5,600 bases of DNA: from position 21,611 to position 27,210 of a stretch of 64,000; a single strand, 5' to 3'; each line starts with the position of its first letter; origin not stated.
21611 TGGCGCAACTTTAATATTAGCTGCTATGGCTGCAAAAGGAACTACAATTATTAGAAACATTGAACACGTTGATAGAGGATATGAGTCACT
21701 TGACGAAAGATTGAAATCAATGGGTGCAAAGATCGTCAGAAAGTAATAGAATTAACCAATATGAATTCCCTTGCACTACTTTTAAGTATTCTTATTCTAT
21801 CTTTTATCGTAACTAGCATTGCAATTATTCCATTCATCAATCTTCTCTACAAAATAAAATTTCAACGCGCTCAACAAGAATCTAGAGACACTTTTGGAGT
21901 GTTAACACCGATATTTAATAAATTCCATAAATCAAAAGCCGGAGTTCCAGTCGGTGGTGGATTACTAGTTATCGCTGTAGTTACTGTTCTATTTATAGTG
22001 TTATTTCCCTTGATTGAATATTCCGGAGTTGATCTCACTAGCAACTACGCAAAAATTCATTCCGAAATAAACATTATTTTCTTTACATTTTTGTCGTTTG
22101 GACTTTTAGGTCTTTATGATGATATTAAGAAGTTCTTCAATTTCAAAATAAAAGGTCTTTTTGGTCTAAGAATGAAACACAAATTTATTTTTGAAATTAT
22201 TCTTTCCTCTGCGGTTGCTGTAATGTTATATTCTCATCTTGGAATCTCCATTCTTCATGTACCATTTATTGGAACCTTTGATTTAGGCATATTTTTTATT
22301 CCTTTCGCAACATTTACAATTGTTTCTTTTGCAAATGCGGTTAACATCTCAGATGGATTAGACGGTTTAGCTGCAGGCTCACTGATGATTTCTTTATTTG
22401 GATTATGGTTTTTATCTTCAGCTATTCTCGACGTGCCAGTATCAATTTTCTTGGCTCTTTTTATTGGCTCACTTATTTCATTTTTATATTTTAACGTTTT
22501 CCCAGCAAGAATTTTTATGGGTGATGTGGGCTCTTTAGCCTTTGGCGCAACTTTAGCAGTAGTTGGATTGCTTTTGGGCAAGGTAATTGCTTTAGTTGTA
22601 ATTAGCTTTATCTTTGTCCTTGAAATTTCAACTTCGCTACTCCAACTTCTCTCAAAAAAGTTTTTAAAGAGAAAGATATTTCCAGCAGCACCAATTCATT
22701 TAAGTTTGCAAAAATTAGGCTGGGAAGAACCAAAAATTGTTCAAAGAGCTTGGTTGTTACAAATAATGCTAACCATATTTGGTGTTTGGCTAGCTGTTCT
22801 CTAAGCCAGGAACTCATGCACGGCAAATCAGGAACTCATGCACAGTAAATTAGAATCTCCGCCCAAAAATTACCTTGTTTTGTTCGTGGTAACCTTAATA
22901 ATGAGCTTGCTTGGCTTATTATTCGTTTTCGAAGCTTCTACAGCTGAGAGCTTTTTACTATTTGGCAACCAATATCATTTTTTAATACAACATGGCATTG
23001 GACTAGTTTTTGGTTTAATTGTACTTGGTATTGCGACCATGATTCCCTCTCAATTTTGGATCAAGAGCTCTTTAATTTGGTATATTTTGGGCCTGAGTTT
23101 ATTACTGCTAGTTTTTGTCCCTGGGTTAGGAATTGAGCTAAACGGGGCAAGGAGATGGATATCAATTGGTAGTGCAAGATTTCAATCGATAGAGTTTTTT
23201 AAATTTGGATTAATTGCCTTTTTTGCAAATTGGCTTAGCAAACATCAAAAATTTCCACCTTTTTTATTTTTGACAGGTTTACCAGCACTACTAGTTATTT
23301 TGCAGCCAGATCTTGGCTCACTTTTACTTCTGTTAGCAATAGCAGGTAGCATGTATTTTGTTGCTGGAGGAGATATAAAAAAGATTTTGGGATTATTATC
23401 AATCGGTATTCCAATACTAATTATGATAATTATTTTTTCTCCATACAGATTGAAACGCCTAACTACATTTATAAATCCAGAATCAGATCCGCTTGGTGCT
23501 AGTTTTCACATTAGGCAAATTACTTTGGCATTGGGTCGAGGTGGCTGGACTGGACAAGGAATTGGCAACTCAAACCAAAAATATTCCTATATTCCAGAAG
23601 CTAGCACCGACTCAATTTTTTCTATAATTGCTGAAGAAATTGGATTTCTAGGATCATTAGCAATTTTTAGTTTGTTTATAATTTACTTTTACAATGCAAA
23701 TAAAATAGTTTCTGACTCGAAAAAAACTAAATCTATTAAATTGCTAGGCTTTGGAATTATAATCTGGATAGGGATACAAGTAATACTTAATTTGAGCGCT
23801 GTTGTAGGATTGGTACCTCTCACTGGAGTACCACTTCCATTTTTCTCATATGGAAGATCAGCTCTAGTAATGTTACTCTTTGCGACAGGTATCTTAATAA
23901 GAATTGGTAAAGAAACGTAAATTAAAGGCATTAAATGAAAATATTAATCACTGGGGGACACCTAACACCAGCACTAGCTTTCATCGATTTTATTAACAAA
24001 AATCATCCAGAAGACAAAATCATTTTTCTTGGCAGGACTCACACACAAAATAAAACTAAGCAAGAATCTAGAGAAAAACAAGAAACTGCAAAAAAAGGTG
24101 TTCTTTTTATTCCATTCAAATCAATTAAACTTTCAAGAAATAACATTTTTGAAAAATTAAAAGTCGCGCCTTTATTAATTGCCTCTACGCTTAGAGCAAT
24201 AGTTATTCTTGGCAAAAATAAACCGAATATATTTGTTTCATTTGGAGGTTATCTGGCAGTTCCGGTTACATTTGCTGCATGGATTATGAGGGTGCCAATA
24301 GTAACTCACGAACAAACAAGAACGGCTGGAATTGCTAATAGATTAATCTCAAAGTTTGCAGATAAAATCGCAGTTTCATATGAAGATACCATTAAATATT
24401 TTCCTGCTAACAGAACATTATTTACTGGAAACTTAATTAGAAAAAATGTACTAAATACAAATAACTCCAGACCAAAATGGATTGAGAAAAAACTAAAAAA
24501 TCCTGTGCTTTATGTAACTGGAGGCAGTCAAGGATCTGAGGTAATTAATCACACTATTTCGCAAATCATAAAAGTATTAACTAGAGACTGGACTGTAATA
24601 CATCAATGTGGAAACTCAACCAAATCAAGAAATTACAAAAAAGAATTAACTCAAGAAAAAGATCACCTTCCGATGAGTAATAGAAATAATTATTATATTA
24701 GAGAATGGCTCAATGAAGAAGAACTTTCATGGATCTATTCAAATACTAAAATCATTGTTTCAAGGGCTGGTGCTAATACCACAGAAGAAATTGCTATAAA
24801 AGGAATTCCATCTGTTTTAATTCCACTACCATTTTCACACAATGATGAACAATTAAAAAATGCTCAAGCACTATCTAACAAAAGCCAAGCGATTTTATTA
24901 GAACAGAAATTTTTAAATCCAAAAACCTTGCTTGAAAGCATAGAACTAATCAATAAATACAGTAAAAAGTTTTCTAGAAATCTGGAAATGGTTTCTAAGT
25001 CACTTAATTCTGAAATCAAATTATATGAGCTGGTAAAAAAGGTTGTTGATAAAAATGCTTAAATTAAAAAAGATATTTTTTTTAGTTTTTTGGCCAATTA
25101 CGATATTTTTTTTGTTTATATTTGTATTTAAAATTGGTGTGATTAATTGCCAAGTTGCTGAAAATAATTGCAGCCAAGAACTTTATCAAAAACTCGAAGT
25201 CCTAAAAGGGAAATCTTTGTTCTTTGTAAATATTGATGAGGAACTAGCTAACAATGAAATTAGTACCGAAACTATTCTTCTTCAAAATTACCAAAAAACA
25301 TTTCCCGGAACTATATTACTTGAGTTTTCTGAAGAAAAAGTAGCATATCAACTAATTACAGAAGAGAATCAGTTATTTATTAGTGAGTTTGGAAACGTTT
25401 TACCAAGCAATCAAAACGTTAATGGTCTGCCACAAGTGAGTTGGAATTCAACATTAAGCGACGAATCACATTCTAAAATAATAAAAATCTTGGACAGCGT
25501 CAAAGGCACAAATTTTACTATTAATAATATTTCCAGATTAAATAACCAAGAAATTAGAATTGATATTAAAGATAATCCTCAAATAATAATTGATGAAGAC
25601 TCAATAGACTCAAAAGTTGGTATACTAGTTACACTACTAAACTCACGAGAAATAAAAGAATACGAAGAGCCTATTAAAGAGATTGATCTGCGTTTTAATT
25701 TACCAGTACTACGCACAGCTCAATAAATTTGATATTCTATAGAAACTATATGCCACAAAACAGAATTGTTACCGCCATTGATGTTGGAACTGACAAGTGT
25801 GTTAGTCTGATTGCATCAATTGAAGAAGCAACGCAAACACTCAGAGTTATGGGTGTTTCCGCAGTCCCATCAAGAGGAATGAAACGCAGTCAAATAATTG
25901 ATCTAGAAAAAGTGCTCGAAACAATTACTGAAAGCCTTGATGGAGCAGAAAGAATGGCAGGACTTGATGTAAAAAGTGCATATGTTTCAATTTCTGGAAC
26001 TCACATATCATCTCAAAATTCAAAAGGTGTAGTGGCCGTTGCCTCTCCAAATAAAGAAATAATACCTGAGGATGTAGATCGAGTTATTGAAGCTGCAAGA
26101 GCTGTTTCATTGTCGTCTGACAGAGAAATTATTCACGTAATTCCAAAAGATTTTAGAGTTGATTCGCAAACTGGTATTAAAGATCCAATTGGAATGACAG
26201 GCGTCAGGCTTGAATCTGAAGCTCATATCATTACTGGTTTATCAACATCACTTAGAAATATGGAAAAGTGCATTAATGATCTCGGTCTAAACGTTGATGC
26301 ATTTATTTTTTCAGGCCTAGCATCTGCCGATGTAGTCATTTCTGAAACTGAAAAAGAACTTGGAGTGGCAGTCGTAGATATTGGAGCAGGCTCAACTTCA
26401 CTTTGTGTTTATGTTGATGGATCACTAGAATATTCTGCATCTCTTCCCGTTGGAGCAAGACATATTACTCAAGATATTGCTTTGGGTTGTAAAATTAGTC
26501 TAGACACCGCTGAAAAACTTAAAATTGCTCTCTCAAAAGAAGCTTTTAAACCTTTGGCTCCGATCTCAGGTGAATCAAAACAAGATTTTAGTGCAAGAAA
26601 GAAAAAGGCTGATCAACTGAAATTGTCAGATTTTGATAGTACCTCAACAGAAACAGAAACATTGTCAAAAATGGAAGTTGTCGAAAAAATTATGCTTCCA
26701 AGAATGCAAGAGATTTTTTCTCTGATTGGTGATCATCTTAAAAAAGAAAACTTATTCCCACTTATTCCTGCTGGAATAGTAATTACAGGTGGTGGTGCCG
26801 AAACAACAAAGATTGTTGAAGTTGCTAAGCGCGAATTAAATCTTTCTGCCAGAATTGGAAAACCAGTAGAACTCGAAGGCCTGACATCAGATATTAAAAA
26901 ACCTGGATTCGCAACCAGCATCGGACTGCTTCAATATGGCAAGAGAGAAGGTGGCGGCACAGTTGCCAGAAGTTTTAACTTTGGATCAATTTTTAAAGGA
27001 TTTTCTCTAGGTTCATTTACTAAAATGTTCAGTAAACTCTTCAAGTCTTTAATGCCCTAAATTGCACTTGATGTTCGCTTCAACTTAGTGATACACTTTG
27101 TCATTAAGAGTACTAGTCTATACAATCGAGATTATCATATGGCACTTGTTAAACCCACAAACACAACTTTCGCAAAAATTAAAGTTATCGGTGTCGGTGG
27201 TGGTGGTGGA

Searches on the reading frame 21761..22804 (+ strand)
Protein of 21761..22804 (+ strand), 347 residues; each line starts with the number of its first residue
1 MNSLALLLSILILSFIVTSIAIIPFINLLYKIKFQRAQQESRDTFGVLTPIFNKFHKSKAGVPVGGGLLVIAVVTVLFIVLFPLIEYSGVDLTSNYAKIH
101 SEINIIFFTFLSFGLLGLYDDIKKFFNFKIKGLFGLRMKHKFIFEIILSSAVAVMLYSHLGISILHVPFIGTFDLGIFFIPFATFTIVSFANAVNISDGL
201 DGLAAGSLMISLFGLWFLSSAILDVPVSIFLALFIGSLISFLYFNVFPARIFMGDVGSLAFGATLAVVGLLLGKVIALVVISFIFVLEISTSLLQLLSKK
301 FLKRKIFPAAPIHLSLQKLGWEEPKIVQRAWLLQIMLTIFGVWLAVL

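Call 16: search_protein_families(library=pfam, proteins=[window:21761-22804:+], max_evalue=0.001)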
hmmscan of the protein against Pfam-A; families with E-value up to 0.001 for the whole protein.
window:21761-22804:+ (347 aa): 1 family
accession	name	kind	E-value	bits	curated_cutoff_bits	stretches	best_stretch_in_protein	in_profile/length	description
PF00953.26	Glycos_transf_4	-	3.2e-29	102.4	27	1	105-271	3-158/160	Glycosyl transferase family 4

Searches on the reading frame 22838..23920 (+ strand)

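Call 16: search_protein_families(library=pfam, proteins=[window:22838-23920:+], max_evalue=0.001)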
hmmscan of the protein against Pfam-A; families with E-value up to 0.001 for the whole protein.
window:22838-23920:+ (360 aa): 1 family
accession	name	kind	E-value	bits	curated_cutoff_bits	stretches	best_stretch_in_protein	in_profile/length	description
PF01098.24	FTSW_RODA_SPOVE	-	1.3e-84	284.6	26.4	1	14-359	3-353/356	Cell cycle protein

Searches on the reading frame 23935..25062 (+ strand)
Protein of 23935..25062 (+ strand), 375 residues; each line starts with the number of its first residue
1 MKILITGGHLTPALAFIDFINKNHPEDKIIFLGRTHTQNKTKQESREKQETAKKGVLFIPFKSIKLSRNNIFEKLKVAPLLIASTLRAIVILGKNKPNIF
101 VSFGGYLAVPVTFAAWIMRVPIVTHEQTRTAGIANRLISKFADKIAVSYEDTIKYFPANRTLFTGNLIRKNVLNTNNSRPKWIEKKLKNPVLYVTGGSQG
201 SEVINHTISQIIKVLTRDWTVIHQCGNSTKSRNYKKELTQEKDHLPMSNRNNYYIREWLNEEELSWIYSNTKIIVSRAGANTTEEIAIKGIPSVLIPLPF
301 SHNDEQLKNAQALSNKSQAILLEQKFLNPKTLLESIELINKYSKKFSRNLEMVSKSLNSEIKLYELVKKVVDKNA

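Call 16: search_protein_families(library=pfam, proteins=[window:23935-25062:+], max_evalue=0.001)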
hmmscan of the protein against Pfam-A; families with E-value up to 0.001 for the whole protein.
window:23935-25062:+ (375 aa): 3 families
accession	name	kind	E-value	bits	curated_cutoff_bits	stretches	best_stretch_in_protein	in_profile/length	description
PF04101.22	Glyco_tran_28_C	-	1.9e-28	100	22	1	191-356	1-154/166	Glycosyltransferase family 28 C-terminal domain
PF03033.26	Glyco_transf_28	-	3.1e-20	73.1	26.2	1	6-146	8-138/139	Glycosyltransferase family 28 N-terminal domain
PF08660.17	Alg14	-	0.00012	22.6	27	1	4-151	5-157/171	Oligosaccharide biosynthesis protein Alg14 like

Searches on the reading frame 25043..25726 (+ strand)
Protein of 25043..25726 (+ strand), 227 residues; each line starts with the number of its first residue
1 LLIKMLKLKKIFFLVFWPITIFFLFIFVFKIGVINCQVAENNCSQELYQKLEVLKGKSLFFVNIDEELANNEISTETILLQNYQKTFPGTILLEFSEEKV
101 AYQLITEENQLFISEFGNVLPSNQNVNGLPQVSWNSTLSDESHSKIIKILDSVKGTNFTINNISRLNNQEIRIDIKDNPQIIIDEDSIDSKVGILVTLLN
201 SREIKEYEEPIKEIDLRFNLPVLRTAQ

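Call 16: search_protein_families(library=pfam, proteins=[window:25043-25726:+], max_evalue=0.001)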
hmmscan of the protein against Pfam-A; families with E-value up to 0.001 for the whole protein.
window:25043-25726:+ (227 aa): 1 family
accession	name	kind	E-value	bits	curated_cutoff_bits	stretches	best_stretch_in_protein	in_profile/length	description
PF03799.20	FtsQ_DivIB_C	-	0.00027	22.2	21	1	109-217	7-114/114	Cell division protein FtsQ/DivIB, C-terminal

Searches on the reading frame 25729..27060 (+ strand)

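Call 16: search_protein_families(library=pfam, proteins=[window:25729-27060:+], max_evalue=0.001)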
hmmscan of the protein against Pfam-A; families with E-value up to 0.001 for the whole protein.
window:25729-27060:+ (443 aa): 6 families
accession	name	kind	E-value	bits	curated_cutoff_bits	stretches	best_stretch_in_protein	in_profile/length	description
PF02491.25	SHS2_FTSA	-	1.9e-31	108.6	25.4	1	90-169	1-79/79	SHS2 domain inserted in FTSA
PF14450.12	FtsA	-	1.5e-27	96.9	31.8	1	214-399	1-127/127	Cell division protein FtsA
PF11104.14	PilM_2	-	1.6e-07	31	27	1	203-267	172-236/340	Type IV pilus assembly protein PilM;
PF06723.19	MreB_Mbl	-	3.3e-05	23.3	27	1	209-377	143-304/327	MreB/Mbl protein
PF02541.22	Ppx-GppA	-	5.6e-05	23.2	27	1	202-280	103-181/285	Ppx/GppA phosphatase family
PF06277.17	EutA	-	0.00048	19.6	27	0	192-250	114-182/475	Ethanolamine utilisation protein EutA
